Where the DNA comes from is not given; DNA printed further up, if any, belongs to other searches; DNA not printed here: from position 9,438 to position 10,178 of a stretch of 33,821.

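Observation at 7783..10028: Fur-family regulator + orphan histidine kinase + Nur-box-like palindrome upstream of a CbiMNQO/NikMNQO ECF metal transporter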

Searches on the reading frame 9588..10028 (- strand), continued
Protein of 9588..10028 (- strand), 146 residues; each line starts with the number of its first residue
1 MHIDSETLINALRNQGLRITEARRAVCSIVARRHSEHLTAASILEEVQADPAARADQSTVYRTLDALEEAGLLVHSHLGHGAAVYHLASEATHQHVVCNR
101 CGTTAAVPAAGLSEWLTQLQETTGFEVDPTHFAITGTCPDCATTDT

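Call 30: search_protein_families(library=pfam, proteins=[L008:2098-2958:+, L019:2468-3337:+, L049:4069-5157:-, L065:6898-7986:-, L012:8506-8988:+, L036:3573-3869:+], max_evalue=0.01)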
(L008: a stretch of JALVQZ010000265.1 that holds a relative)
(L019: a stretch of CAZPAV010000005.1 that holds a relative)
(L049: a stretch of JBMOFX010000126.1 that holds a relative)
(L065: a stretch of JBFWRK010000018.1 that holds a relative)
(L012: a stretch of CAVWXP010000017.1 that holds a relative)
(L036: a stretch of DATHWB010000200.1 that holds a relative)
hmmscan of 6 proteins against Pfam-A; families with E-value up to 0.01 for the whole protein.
L008:2098-2958:+ (286 aa): 1 family
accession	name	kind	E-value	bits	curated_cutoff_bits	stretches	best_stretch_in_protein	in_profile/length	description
PF03824.22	NicO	-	8.9e-10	38.8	27.7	1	8-101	2-102/287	High-affinity nickel-transport protein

L019:2468-3337:+ (289 aa): 1 family
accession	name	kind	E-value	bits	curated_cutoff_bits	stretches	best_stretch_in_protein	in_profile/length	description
PF03824.22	NicO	-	0.0015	18.4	27.7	0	9-243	3-240/287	High-affinity nickel-transport protein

L049:4069-5157:- (362 aa): 1 family
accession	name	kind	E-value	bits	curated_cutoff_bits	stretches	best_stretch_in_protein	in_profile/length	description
PF01297.22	ZnuA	-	4.3e-62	210.4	29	1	65-337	1-263/263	Zinc-uptake complex component A periplasmic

L065:6898-7986:- (362 aa): 1 family
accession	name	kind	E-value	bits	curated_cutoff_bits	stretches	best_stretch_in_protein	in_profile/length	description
PF01297.22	ZnuA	-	9.5e-63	212.6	29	1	67-337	1-263/263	Zinc-uptake complex component A periplasmic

L012:8506-8988:+ (160 aa): 5 families
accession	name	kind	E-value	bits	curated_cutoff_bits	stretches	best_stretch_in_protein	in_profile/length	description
PF00903.31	Glyoxalase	-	5.3e-18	66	20.6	1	5-123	1-121/121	Glyoxalase/Bleomycin resistance protein/Dioxygenase superfamily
PF18029.7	Glyoxalase_6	-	8.2e-08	33.3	23.6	1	11-123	4-105/106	Glyoxalase-like domain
PF22677.2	Ble-like_N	-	1.9e-07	31.2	24.5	1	7-34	3-31/41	Bleomycin resistance protein-like N-terminal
PF13669.12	Glyoxalase_4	-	0.00016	22.3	27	1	7-97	1-90/109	Glyoxalase/Bleomycin resistance protein/Dioxygenase superfamily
PF13468.12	Glyoxalase_3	-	0.0011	19.5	25.1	1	6-33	1-28/176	Glyoxalase-like domain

L036:3573-3869:+ (98 aa): 0 families
